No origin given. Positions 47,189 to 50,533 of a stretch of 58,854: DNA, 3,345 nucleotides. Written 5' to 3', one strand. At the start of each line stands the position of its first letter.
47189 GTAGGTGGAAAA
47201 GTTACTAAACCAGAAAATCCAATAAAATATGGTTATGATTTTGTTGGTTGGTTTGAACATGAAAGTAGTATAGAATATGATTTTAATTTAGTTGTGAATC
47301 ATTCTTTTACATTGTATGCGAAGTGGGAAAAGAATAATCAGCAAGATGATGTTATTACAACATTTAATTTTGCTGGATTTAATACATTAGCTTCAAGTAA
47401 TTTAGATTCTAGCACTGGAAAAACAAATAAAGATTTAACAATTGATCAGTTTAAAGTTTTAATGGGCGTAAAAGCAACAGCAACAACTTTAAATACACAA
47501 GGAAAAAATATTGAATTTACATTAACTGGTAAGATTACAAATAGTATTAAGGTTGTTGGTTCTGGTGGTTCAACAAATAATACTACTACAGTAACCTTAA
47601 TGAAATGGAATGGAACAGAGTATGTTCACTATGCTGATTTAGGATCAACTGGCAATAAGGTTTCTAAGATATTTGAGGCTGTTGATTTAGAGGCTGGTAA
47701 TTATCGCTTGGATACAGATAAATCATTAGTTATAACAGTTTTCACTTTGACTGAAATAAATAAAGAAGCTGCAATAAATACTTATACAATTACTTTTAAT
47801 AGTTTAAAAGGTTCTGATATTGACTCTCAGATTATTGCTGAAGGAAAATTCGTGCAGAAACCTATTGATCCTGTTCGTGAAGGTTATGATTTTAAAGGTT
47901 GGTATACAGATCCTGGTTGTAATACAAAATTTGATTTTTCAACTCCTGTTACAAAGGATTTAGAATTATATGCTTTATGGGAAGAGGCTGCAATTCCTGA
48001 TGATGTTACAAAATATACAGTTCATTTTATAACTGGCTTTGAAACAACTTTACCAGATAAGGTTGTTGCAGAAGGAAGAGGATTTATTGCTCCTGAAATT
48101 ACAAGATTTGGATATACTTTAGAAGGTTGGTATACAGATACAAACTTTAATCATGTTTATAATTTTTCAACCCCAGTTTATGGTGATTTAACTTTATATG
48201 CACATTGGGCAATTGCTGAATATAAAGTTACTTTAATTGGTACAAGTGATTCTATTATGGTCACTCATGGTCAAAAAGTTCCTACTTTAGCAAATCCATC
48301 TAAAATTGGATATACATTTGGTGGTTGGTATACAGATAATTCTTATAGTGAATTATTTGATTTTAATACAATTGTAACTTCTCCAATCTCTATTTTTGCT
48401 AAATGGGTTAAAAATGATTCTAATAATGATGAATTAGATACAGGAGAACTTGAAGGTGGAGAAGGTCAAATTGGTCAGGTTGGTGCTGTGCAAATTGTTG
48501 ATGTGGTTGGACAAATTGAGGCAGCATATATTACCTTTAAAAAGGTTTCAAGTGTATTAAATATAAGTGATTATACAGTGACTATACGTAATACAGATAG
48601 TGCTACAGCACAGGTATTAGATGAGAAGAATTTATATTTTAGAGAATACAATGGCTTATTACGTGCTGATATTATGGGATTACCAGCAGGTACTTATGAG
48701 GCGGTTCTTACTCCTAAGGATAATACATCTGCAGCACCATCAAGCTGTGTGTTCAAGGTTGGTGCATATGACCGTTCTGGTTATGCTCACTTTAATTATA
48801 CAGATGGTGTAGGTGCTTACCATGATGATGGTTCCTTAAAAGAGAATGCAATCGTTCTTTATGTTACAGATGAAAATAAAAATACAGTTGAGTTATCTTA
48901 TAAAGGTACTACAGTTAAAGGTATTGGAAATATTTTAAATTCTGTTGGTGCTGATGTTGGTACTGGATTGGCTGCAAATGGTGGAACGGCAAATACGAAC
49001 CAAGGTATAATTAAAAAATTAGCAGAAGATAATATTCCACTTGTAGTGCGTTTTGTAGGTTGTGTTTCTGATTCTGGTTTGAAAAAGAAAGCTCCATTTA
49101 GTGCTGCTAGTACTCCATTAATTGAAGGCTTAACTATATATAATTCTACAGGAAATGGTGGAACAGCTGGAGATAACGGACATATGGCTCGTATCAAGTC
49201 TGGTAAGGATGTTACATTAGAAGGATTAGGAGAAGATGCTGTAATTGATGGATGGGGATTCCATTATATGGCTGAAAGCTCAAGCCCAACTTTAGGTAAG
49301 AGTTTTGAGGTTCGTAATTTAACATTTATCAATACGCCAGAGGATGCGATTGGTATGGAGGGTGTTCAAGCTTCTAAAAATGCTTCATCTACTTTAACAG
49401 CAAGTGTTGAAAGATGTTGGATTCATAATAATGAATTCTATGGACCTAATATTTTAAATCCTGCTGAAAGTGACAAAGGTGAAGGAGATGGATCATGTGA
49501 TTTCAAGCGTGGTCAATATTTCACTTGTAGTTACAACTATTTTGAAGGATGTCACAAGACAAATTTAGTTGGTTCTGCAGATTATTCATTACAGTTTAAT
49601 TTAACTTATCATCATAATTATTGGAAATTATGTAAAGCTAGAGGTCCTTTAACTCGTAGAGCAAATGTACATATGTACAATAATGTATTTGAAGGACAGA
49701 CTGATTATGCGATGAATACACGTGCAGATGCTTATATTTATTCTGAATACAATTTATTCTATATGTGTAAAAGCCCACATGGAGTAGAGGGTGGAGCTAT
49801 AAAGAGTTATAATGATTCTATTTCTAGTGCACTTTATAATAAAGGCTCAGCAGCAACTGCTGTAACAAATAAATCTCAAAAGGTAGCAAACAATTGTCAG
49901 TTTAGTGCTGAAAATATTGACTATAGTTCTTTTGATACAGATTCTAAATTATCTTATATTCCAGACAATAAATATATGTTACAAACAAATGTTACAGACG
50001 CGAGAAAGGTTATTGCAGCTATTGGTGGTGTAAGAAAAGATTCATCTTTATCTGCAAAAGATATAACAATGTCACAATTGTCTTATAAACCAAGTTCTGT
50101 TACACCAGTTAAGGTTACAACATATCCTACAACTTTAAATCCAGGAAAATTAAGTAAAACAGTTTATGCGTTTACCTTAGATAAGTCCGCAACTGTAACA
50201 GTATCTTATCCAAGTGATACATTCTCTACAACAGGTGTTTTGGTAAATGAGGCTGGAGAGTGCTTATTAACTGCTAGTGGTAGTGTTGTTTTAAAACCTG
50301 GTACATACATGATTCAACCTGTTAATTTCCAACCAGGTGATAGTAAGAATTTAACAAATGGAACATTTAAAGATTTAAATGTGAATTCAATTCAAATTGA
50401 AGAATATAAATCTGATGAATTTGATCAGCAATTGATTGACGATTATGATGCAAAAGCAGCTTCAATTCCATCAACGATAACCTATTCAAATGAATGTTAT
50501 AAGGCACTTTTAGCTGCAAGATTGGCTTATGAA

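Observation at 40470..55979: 15.4-kb three-gene island of giant lipobox-anchored Flg_new-repeat proteins, two with PL1 pectate-lyase domains: candidate surface pectin-capture and degradation apparatus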

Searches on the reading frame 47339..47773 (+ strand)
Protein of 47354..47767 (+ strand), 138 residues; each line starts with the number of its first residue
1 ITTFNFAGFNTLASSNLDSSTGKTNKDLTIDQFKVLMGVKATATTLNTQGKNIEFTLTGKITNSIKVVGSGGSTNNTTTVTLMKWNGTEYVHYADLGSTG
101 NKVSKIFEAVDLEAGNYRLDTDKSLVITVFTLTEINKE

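Call 21: search_protein_families(library=pfam, proteins=[window:47354-47767:+], max_evalue=1)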
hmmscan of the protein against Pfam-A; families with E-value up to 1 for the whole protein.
seq(138 aa): 0 families

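Call 70: predict_structure(alignment_id=A3)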
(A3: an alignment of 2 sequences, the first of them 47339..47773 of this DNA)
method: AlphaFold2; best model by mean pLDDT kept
length: 145 residues; sequences in the alignment: 2
mean_pLDDT: 78.1   pTM: 0.72
mean pLDDT of the five models: 78.1, 60.8, 56.6, 49.1, 43.3
residues with pLDDT >= 90: 28; 70-90: 76; 50-70: 36; < 50: 5
segments of 3 or more residues with pLDDT < 50: none
pLDDT, mean of each block of 10 residues (from residue 1): 73 92 91 90 89 86 68 69 79 77 60 68 85 81 48
secondary structure, 60 per line:
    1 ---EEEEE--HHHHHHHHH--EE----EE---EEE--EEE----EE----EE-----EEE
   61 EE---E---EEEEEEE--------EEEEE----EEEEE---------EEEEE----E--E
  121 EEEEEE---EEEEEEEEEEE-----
elements in order: E4-8 H11-19 E33-35 E38-40 E58-62 E70-76 E85-89 E94-98 E108-112 E120-126 E130-140

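Call 75: fold_search(model_id=the predicted structure, library=pdb)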
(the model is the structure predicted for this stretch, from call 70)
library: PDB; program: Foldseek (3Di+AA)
matches with E <= 10: 1463; with E <= 0.001: 3
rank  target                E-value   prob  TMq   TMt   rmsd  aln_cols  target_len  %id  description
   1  8wc1                  1.0e-05  1.00  0.64  0.62   5.6       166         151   16  A carbohydrate binding domain of a putative pectate lyase (released 2024-09-18)
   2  8x8h_A                6.7e-05  1.00  0.56  0.57   4.9       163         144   14  A carbohydrate binding domain of a putative pectate lyase (released 2024-12-04)
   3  1o8p                  7.7e-04  1.00  0.46  0.50   5.7       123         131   12  Unbound structure of CsCBM6-3 from Clostridium stercorarium (released 2003-03-13)
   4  1o8s_A                1.3e-03  1.00  0.44  0.48   4.2       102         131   14  Structure of CsCBM6-3 from Clostridium stercorarium in complex with cellobiose (released 2003-03-13)
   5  5xnr                  1.7e-03  0.99  0.37  0.18   8.8       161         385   14  Truncated AlyQ with CBM32 and alginate lyase domains (released 2018-06-13)
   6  1gmm                  2.0e-03  1.00  0.47  0.53   5.7       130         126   16  Carbohydrate binding module CBM6 from xylanase U Clostridium thermocellum (released 2001-11-28)
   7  4gwi_A                2.3e-03  1.00  0.38  0.38   4.6       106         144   13  His 62 mutant of the lectin binding domain of lectinolysin complexed with Lewis y (released 2012-11-21)
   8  2j1r_A                2.3e-03  1.00  0.36  0.37   5.2       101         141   16  Structure of a Streptococcus pneumoniae fucose binding module (released 2006-09-06)
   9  2cdp_A                2.3e-03  1.00  0.47  0.49   6.9       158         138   13  Structure of a CBM6 in complex with neoagarohexaose (released 2006-02-08)
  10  3nqh                  2.4e-03  1.00  0.41  0.16   4.3       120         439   12  Crystal structure of a glycosyl hydrolase (BT_2959) from BACTEROIDES THETAIOTAOMICRON VPI-5482 at 2.11 A resolution (released 2010-07-28)
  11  2j1r_B                2.4e-03  1.00  0.37  0.39   4.7       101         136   15  Structure of a Streptococcus pneumoniae fucose binding module (released 2006-09-06)
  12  3mo4_B                2.4e-03  0.97  0.33  0.14  10.2       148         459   15  The crystal structure of an alpha-(1-3,4)-fucosidase from Bifidobacterium longum subsp. infantis ATCC 15697 (released 2010-05-12)
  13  4gwj_A                2.7e-03  1.00  0.37  0.38   4.6       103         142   14  His 62 mutant of the lectin binding domain of Lectinolysin complexed with Lewis b (released 2012-11-21)
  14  7zvo                  2.7e-03  1.00  0.40  0.42   6.3       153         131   10  Structure of CBM BT0996-C from Bacteroides thetaiotaomicron (released 2023-02-08)
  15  3u37_H                3.1e-03  1.00  0.47  0.21   8.3       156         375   13  An Acetyl Xylan Esterase (Est2A) from the Rumen Bacterium Butyrivibrio proteoclasticus. (released 2013-02-13)
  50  5fu5                  1.2e-02  0.91  0.33  0.39   9.7       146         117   14  The complexity of the Ruminococcus flavefaciens cellulosome reflects an expansion in glycan recognition (released 2016-06-22)
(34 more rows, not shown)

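Call 76: search_solved_structures(query=A3, max_evalue=10, show_alignments=1)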
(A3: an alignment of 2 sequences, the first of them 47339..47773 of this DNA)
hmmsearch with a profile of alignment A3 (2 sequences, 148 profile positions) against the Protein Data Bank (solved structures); distinct sequences matched with E-value up to 10: 3.
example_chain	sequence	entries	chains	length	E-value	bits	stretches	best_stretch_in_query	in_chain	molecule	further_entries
8txn_A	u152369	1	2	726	0.28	14.6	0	78-124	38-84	Collagen alpha-1(IV) chain, Collagen IV - chain Viking, Collagen alpha-1(IV) chain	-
7qca_SO0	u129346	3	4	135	0.42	14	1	4-88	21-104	40S ribosomal protein S14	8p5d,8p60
9wz3_A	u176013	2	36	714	2.7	11.4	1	74-127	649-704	Stellatatriene synthase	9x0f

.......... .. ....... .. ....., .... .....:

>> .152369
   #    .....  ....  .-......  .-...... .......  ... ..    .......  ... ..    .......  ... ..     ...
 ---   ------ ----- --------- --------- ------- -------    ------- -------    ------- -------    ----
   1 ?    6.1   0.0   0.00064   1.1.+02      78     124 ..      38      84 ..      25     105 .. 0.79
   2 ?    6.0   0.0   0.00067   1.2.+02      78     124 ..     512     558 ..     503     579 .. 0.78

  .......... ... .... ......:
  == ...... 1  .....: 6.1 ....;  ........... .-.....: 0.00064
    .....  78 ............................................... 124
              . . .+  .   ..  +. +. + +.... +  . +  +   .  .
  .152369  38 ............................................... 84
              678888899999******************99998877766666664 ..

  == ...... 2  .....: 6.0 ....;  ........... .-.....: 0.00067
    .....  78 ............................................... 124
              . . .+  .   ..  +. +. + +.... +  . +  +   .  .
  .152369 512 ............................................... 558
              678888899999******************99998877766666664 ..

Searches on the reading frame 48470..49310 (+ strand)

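Call 21: search_protein_families(library=pfam, proteins=[window:48470-49310:+], max_evalue=1)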
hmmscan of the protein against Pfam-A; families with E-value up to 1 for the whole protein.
window:48470-49310:+ (280 aa): 2 families
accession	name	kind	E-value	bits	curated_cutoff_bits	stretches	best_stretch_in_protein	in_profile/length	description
PF23608.1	Ig_ILCR1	-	0.0031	18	27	1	8-94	8-97/114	ILCR1 Ig-like domain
PF16686.11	POT1PC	-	0.065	13.6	27.2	0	109-144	9-44/155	ssDNA-binding domain of telomere protection protein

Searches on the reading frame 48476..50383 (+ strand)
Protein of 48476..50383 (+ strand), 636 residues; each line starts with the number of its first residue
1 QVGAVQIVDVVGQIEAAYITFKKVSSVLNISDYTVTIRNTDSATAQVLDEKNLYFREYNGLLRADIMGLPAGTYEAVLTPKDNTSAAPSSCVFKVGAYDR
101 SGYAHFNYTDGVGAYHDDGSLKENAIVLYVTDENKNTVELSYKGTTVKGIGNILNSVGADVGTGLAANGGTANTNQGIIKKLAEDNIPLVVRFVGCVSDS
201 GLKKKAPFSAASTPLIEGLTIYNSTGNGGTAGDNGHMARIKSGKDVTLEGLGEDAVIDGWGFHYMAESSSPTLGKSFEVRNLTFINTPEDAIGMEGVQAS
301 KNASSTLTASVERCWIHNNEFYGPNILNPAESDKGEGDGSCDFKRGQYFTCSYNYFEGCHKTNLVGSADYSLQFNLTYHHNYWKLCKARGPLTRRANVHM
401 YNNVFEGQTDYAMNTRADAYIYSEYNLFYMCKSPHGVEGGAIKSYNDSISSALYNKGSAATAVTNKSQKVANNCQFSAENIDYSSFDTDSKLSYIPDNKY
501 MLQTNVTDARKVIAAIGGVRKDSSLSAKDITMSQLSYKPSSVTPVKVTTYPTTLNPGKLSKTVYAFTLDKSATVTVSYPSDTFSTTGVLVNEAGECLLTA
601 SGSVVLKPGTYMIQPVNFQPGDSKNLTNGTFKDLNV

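Call 45: find_homologous_proteins(query=window:48476-50383:+, max_evalue=0.00001)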
Query window:48476-50383:+ (636 aa): 791 proteins with E <= 0.00001 among 8000 candidates; the best 120 are listed.
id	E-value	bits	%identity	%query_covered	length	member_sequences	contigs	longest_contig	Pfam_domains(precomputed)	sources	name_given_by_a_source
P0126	5.2e-283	958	68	100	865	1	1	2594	PF09479.17,PF00544.26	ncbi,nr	ncbi:MAG: InlB B-repeat-containing protein, partial [Anaeroplasmataceae bacterium]|nr:InlB B-repeat-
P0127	1.3e-279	947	72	94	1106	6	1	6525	PF09479.17,PF18283.8,PF00544.26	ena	-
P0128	1.6e-261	887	69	91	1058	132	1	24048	PF18283.8,PF00544.26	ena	-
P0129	3.7e-260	883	66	98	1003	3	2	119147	PF18283.8,PF00544.26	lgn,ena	-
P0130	4.8e-259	879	66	96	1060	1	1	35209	PF18283.8,PF00544.26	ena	-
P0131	1.0e-258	878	66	98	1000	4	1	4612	PF18283.8,PF00544.26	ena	-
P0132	2.3e-258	877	68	90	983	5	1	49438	PF18283.8,PF00544.26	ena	-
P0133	8.7e-245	832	63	98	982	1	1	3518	PF09479.17,PF02368.25,PF00544.26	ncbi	ncbi:MAG: Ig-like domain-containing protein, partial [Candidatus Coproplasma sp.]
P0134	7.2e-244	829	63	96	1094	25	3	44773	PF18283.8,PF21540.4,PF00544.26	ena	-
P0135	4.0e-242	823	64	92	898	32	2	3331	PF18283.8,PF00544.26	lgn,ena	-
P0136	1.6e-241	821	63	96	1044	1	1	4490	PF18283.8,PF00544.26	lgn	-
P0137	7.3e-240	816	63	95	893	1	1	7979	PF18283.8,PF22359.3,PF02368.25,PF00544.26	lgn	-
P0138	1.3e-235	802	63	93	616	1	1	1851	PF00544.26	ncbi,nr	ncbi:MAG: hypothetical protein K2K15_00890, partial [Anaeroplasmataceae bacterium]|nr:hypothetical p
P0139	6.9e-234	796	64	91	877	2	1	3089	PF18283.8,PF02368.25,PF26918.1,PF00544.26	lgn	-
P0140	5.3e-233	793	63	91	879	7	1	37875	PF18283.8,PF02368.25,PF00544.26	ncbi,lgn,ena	-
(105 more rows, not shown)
